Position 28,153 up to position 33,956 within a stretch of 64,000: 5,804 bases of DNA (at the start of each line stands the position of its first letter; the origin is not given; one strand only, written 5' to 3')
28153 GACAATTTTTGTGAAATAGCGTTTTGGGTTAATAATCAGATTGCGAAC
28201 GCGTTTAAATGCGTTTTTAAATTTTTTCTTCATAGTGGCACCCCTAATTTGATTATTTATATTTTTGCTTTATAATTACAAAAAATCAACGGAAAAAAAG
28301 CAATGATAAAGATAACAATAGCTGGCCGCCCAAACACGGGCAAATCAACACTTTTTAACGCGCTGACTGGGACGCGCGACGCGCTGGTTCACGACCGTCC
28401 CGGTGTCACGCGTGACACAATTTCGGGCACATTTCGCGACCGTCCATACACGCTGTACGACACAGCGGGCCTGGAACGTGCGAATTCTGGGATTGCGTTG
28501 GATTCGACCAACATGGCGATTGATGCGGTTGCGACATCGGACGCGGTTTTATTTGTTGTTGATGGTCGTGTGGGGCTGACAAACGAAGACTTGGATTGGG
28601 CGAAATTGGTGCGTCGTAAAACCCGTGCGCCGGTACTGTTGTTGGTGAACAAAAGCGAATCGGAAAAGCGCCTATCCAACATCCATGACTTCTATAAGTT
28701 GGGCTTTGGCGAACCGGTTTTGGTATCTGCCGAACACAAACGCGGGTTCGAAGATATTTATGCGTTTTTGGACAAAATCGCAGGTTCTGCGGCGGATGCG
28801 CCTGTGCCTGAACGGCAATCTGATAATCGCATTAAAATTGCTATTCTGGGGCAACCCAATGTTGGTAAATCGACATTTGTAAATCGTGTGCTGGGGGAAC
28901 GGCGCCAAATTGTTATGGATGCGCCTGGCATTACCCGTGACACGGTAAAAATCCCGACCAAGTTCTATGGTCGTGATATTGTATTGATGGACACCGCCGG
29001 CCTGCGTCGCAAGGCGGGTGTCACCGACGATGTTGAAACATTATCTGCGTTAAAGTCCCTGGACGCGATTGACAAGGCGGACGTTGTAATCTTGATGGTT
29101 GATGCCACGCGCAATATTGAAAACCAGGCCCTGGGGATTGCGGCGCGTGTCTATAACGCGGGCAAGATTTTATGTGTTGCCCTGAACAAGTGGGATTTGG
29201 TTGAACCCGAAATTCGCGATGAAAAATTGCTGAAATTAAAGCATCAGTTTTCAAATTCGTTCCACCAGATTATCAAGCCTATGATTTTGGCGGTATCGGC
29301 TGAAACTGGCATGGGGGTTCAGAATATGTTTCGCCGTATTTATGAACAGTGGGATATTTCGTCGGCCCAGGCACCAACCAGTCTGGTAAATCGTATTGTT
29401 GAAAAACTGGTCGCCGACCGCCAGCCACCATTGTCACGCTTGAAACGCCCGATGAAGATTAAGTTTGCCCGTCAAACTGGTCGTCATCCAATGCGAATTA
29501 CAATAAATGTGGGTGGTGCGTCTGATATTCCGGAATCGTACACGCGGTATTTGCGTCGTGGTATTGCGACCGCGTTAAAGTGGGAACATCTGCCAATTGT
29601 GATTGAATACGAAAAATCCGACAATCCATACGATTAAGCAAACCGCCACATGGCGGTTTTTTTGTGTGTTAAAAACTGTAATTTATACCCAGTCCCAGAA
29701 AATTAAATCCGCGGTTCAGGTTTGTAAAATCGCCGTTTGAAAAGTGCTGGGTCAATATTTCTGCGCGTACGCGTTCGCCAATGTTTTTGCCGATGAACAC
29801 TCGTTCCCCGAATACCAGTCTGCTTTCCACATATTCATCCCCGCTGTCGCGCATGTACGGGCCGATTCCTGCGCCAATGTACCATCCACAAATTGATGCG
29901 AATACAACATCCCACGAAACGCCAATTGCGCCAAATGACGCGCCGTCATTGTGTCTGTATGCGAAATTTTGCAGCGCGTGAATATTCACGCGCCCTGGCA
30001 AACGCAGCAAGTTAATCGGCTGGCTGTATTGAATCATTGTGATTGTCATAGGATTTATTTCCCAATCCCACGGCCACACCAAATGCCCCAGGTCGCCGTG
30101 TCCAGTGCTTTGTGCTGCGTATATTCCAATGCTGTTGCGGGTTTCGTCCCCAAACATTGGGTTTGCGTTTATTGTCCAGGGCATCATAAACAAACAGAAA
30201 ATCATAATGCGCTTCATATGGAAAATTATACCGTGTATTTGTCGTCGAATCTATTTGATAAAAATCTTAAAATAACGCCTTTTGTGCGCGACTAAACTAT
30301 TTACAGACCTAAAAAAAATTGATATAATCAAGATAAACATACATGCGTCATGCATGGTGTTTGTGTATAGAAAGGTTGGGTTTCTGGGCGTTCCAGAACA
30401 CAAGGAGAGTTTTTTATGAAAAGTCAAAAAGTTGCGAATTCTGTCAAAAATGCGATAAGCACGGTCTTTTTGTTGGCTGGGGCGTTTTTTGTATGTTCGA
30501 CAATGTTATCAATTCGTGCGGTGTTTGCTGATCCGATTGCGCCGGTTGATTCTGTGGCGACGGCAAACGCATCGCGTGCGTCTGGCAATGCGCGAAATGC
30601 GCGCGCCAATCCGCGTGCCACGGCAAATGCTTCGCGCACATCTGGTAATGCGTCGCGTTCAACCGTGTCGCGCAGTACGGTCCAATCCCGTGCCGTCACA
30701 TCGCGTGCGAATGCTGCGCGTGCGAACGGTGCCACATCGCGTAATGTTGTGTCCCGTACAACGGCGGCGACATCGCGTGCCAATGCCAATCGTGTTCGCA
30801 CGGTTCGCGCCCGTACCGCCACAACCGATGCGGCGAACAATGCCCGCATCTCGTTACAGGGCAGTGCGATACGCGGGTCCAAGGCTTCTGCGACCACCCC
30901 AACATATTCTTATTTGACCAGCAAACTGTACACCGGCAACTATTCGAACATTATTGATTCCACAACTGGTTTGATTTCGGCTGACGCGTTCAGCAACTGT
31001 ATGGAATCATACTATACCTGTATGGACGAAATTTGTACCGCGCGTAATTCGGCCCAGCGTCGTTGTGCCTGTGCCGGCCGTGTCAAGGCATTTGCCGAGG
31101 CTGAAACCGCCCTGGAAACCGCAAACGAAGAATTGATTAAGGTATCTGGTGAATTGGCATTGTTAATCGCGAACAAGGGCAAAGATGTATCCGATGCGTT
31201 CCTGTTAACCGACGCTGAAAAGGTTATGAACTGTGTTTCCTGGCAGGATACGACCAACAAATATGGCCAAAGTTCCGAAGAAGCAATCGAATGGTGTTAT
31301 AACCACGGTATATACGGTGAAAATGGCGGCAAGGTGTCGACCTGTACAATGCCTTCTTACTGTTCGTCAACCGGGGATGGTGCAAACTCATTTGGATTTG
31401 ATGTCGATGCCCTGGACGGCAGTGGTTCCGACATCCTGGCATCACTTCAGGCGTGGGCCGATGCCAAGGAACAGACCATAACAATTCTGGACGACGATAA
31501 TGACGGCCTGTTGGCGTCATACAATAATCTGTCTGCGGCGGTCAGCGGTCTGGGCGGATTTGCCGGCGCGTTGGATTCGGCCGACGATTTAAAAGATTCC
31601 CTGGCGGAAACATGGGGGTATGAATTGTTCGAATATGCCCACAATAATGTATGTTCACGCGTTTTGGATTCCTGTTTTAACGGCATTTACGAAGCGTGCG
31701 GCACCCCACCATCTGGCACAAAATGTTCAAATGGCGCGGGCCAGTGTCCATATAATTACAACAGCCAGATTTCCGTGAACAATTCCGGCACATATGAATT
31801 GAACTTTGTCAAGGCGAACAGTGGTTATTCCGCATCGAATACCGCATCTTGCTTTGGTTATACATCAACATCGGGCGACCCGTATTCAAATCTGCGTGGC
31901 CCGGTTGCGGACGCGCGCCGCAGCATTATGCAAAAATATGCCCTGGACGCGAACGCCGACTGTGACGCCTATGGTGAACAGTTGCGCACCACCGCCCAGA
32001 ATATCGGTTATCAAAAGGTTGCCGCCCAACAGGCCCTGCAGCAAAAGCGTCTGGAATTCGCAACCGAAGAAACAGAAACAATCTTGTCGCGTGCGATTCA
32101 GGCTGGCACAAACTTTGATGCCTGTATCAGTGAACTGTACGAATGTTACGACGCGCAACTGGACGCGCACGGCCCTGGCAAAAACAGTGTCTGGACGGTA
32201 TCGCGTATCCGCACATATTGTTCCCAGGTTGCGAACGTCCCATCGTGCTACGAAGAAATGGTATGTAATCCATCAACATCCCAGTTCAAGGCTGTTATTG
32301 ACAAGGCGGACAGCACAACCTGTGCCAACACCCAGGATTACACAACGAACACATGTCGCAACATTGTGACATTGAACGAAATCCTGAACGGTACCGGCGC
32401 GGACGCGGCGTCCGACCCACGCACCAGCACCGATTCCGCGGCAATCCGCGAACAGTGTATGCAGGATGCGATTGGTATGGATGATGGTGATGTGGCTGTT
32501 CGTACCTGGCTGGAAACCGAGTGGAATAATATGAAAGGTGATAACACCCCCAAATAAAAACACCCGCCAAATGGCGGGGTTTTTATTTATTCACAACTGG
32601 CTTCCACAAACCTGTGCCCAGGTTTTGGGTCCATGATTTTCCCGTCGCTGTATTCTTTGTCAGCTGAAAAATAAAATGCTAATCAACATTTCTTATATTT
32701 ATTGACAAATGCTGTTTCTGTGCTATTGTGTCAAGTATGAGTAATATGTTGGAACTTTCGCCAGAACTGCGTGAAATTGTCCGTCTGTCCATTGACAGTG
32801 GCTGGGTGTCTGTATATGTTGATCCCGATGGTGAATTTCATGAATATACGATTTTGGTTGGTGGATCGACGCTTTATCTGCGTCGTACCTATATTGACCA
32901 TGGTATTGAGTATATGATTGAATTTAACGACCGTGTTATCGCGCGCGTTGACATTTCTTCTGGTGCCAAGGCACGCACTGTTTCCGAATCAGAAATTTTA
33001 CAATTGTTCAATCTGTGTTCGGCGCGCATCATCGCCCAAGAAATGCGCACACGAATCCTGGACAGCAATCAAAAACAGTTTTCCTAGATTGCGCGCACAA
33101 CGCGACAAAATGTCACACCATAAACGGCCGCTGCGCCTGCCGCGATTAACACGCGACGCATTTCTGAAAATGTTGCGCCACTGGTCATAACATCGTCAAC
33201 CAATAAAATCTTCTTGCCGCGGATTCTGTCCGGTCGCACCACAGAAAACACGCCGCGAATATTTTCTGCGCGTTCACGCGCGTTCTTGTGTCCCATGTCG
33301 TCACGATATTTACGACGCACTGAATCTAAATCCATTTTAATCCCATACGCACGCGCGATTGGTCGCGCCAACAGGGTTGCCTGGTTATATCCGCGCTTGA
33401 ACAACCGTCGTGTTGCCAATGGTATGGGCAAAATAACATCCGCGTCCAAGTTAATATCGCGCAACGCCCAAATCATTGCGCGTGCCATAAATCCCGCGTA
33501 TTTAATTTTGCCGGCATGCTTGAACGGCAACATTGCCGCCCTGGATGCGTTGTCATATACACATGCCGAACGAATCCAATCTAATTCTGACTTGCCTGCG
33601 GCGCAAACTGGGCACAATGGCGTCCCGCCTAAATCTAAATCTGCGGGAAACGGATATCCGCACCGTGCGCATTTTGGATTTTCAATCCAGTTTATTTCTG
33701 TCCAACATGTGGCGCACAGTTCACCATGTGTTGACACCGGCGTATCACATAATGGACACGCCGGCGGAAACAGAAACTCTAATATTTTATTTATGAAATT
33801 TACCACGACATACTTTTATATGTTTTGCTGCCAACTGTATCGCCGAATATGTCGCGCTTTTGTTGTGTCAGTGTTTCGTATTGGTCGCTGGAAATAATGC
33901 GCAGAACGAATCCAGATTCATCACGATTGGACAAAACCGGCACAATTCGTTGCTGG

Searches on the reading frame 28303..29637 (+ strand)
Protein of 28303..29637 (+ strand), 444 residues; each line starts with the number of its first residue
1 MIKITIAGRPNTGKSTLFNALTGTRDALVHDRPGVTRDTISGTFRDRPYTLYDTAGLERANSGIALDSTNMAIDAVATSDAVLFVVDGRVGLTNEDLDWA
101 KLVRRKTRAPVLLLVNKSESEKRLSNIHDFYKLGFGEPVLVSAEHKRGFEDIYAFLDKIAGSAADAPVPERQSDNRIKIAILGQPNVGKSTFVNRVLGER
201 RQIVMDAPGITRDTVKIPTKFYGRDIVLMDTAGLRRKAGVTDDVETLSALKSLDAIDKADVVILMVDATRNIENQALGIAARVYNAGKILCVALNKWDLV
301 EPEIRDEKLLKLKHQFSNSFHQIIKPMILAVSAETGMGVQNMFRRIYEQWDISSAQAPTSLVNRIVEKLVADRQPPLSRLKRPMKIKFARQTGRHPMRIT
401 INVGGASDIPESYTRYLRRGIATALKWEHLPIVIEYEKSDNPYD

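Call 21: search_protein_families(library=pfam, proteins=[window:28303-29637:+], max_evalue=0.01)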
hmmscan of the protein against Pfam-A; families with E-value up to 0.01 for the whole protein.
window:28303-29637:+ (444 aa): 20 families
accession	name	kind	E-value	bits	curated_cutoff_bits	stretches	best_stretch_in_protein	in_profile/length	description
PF01926.29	MMR_HSR1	-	4.6e-48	162.5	21.9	2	3-117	1-113/113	50S ribosome-binding GTPase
PF02421.24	FeoB_N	-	2.2e-24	86.2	27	2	178-342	2-152/156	Ferrous iron transport protein B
PF14714.11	KH_dom-like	-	1.8e-15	57.4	27.3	1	358-435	3-79/81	KH-domain-like of EngA bacterial GTPase enzymes, C-terminal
PF00009.33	GTP_EFTU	-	9.7e-15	55.1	26.5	1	255-348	89-184/188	Elongation factor Tu GTP binding domain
PF00350.29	Dynamin_N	-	1.7e-12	48.1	27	0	179-216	1-37/168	Dynamin family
PF08477.19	Roc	-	4.3e-07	30.6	27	0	178-203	1-26/119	Ras of Complex, Roc, domain of DAPkinase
PF03193.22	RsgA_GTPase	-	1.2e-06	28.8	30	0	179-204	109-134/174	RsgA GTPase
PF00025.27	Arf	-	1.8e-05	24.8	22.3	0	2-126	15-133/174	ADP-ribosylation factor family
PF03308.22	MeaB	-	3.1e-05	23.6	23.1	0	275-355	161-240/273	Methylmalonyl Co-A mutase-associated GTPase MeaB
PF00071.28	Ras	-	0.00012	22.1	21.6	0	178-349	1-159/162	Ras family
PF13479.12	AAA_24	-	0.00016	22.1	27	0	176-200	2-23/195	AAA domain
PF03266.21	NTPase_1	-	0.0002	21.7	23.9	0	178-230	1-53/168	NTPase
PF13238.12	AAA_18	-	0.00021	22.2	29.4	0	179-263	1-76/128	AAA domain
PF04548.22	AIG1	-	0.00033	20.5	27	1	178-274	2-98/212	AIG1 family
PF00448.28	SRP54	-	0.00057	20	22.7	0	222-298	82-151/196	SRP54-type protein, GTPase domain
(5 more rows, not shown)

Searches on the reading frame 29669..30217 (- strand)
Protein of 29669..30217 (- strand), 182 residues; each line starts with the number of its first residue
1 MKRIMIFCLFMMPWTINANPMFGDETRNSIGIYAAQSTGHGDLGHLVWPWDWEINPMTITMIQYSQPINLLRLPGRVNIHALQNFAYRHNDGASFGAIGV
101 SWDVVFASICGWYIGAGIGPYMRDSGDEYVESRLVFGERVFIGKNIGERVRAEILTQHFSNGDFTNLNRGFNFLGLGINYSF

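Call 21: search_protein_families(library=pfam, proteins=[window:29669-30217:-], max_evalue=0.01)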
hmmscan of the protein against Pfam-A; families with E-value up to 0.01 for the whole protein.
window:29669-30217:- (182 aa): 1 family
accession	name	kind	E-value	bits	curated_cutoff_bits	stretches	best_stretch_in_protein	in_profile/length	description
PF09411.16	PagL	-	5.3e-11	43.2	23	1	110-181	59-136/136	Lipid A 3-O-deacylase (PagL)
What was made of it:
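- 29669..30217 (-): PagL-like lipid A deacylase gene next to B. The adjacency is conserved in related genomes. Pfam PagL 5e-11 (call 21).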

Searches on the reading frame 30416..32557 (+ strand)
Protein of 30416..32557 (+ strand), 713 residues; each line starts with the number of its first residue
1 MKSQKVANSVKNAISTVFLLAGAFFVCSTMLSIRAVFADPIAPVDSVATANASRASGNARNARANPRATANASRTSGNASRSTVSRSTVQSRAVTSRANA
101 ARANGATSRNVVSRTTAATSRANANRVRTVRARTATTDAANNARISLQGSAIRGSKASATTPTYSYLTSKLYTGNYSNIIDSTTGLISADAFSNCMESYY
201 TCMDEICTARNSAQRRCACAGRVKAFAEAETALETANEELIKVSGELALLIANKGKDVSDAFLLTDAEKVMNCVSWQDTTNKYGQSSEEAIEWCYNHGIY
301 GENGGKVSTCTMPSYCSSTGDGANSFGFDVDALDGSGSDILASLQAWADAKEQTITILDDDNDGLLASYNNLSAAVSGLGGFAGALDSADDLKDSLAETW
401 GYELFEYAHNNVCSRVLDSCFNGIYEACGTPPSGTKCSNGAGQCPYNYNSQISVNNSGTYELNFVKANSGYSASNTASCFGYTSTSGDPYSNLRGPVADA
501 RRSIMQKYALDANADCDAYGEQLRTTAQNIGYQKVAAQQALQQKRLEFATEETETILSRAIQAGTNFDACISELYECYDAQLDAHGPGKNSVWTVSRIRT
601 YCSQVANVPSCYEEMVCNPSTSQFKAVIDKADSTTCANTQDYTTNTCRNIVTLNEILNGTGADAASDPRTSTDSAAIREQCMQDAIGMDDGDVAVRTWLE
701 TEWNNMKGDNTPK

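Call 8: search_protein_families(library=pfam, proteins=[window:30416-32557:+], max_evalue=1)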
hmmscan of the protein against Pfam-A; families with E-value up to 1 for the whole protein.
window:30416-32557:+ (713 aa): 0 families

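Call 9: search_protein_families(library=ncbifam, proteins=[window:30416-32557:+], max_evalue=1)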
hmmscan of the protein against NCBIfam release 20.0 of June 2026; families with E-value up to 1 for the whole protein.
window:30416-32557:+ (713 aa): 0 families

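Call 17: find_homologous_proteins(query=window:30416-32557:+)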
Query window:30416-32557:+ (713 aa): 1198 proteins with E <= 0.001 among 8000 candidates; the best 120 are listed.
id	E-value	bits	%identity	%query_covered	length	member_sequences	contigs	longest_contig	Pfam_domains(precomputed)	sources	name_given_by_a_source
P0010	0.0e+0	1560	99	100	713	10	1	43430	-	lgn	-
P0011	0.0e+0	1497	95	100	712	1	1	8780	-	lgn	-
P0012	0.0e+0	1303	84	99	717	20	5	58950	-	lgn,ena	-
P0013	0.0e+0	1302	84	99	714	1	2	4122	-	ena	-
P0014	0.0e+0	1301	83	100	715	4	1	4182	-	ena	-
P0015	0.0e+0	1289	83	99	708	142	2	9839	-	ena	-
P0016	0.0e+0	1284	82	99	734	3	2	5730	-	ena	-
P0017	0.0e+0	1282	82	99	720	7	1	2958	-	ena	-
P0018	0.0e+0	1281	82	100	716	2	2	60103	-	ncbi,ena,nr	ncbi:MAG: hypothetical protein J6Q44_02695 [Alphaproteobacteria bacterium]|nr:hypothetical protein [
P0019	0.0e+0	1260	79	100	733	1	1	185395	-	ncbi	-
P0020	0.0e+0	1257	80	100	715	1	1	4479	-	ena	-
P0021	0.0e+0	1251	82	99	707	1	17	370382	-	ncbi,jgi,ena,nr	ncbi:MAG: hypothetical protein E7008_04120 [Alphaproteobacteria bacterium]|nr:hypothetical protein [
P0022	0.0e+0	1250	80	100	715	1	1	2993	-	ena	-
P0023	0.0e+0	1232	80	99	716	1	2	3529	-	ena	-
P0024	0.0e+0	1210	77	100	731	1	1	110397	-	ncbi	-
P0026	0.0e+0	1198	77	99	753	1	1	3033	-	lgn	-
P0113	0.0e+0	1014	68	98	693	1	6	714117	-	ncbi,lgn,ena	-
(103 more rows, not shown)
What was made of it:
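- B has more than 1198 homologs (call 17).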

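Call 29: search_protein_families(library=phrogs, proteins=[window:30416-32557:+], max_evalue=0.1)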
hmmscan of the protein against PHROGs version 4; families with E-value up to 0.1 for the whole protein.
window:30416-32557:+ (713 aa): 0 families

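Call 45: predict_structure(alignment_id=A3)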
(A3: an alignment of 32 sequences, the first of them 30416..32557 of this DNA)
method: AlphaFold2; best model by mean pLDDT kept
length: 713 residues; sequences in the alignment: 32
mean_pLDDT: 51.3   pTM: 0.35
mean pLDDT of the five models: 51.3, 49.0, 46.5, 45.0, 44.1
residues with pLDDT >= 90: 6; 70-90: 191; 50-70: 97; < 50: 419
segments of 3 or more residues with pLDDT < 50: 1-16, 18-223, 257-264, 319-323, 326-330, 332-505
pLDDT, mean of each block of 10 residues (from residue 1): 42 46 43 36 31 25 26 24 26 26 26 33 33 29 26 31 29 32 43 45 43 41 51 61 60 49 47 70 81 77 74 62 47 43 43 37 44 40 36 33 34 34 30 27 25 25 26 25 35 44 50 59 65 68 72 81 89 90 84 85 81 80 72 81 81 88 79 85 86 85 81 53
secondary structure, 60 per line:
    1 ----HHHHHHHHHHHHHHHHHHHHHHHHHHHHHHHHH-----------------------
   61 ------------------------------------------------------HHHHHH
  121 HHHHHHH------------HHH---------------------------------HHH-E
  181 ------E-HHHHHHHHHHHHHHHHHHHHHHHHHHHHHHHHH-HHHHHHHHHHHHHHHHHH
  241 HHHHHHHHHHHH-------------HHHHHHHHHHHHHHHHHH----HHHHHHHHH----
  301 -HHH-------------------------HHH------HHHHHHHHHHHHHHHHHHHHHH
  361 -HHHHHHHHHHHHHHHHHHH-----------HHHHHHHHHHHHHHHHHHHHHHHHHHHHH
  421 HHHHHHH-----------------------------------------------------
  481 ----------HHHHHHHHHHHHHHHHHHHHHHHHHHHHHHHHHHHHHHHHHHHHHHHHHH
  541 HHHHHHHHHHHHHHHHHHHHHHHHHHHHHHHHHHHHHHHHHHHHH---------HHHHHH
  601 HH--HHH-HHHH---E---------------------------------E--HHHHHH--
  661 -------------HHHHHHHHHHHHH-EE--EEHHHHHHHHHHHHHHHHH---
elements in order (helices of 4 or more, strands of 3 or more residues): H5-37 H115-127 H189-221 H223-252 H266-283 H288-296 H339-360 H362-380 H392-427 H491-585 H595-602 H609-612 H653-658 H674-686 H694-710

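Call 63: search_solved_structures(query=A3, max_evalue=10, show_alignments=2)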
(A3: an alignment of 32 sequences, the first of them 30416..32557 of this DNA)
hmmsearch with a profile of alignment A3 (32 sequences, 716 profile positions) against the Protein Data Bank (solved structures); distinct sequences matched with E-value up to 10: 1.
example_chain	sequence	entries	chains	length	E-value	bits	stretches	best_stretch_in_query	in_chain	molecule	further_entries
1yb2_A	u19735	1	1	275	0.87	11.3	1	328-381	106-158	hypothetical protein Ta0852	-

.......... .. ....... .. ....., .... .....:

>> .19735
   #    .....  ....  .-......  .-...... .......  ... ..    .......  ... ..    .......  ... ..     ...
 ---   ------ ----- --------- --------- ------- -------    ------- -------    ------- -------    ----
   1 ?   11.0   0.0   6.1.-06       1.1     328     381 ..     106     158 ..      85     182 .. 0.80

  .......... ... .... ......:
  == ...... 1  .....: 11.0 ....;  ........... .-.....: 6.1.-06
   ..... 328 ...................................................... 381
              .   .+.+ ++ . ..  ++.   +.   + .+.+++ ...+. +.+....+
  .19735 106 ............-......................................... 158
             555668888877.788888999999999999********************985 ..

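Call 77: find_encoding_contigs(protein=P0113, flank=6000, max_places=3)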
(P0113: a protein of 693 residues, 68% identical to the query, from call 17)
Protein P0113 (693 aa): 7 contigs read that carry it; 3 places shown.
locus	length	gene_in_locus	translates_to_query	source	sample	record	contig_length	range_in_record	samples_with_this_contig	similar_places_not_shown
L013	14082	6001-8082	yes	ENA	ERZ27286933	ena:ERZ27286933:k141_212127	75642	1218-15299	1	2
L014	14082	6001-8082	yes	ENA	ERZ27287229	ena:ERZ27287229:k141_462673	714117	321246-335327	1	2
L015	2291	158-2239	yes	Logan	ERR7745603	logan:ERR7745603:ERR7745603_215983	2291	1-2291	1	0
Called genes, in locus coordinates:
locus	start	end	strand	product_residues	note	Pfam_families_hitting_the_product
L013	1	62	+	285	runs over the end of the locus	-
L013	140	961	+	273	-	-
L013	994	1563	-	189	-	PF01300:Sua5_yciO_yrdC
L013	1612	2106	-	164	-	PF01988:VIT1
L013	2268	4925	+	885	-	PF01326:PPDK_N, PF00391:PEP-utilizers, PF02896:PEP-utilizers_C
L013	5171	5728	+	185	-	PF09411:PagL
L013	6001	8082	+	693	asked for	-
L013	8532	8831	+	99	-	PF00829:Ribosomal_L21p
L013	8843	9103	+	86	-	PF01016:Ribosomal_L27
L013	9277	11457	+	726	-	-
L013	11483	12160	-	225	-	PF00929:RNase_T, PF03104:DNA_pol_B_exo1 (faint), PF13482:RNase_H_2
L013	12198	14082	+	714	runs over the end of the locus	PF00580:UvrD-helicase, PF13245:AAA_19, PF13604:AAA_30 (faint), PF13361:UvrD_C, PF13538:UvrD_C_2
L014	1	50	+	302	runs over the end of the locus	-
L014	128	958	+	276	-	-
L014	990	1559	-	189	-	PF01300:Sua5_yciO_yrdC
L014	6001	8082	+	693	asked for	-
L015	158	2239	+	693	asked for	-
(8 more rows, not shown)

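Call 81: find_encoding_contigs(protein=P0010, flank=10000, max_places=1)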
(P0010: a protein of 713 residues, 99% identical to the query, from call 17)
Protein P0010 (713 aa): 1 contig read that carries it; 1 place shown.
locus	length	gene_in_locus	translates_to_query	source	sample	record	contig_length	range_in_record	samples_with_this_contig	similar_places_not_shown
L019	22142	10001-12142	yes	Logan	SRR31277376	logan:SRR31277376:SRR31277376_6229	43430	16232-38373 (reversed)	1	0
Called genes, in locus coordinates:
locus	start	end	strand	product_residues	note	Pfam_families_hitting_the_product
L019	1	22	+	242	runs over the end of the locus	PF01643:Acyl-ACP_TE, PF13279:4HBT_2 (faint), PF20791:Acyl-ACP_TE_C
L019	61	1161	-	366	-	PF21016:RlmN_N, PF04055:Radical_SAM (weak)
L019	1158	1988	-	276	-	-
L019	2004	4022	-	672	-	PF04453:LptD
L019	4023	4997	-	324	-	PF03739:LptF_LptG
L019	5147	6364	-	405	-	PF12704:MacB_PCD, PF02687:FtsX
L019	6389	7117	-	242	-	PF00005:ABC_tran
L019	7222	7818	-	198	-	-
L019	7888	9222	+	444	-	PF00025:Arf (faint), PF00350:Dynamin_N (faint), PF01926:MMR_HSR1, PF02421:FeoB_N, PF01926:MMR_HSR1, PF02421:FeoB_N, PF00009:GTP_EFTU (weak), PF14714:KH_dom-like, +2 more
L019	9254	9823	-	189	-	PF09411:PagL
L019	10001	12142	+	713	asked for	-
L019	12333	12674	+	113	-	-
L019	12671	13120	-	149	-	PF00156:Pribosyltran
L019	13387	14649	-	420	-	-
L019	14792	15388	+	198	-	PF12710:HAD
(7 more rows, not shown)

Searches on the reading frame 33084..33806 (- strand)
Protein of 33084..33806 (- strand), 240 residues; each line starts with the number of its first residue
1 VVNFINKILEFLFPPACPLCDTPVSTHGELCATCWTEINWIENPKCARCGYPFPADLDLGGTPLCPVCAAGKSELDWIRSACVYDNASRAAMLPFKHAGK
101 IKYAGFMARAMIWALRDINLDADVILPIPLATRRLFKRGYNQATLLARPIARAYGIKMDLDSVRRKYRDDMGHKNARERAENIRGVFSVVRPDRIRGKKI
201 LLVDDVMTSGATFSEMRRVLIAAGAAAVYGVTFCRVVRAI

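Call 21: search_protein_families(library=pfam, proteins=[window:33084-33806:-], max_evalue=0.01)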
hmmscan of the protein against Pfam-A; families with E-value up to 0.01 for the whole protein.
window:33084-33806:- (240 aa): 3 families
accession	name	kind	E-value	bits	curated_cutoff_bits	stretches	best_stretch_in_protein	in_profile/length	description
PF18912.6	DZR_2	-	1.8e-15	57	27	1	8-68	1-55/56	Double zinc ribbon domain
PF00156.33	Pribosyltran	-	2.9e-08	33.6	26.3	1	144-234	41-124/158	Phosphoribosyl transferase domain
PF12773.13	DZR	-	0.00085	19.9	27.3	1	17-56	1-37/45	Double zinc ribbon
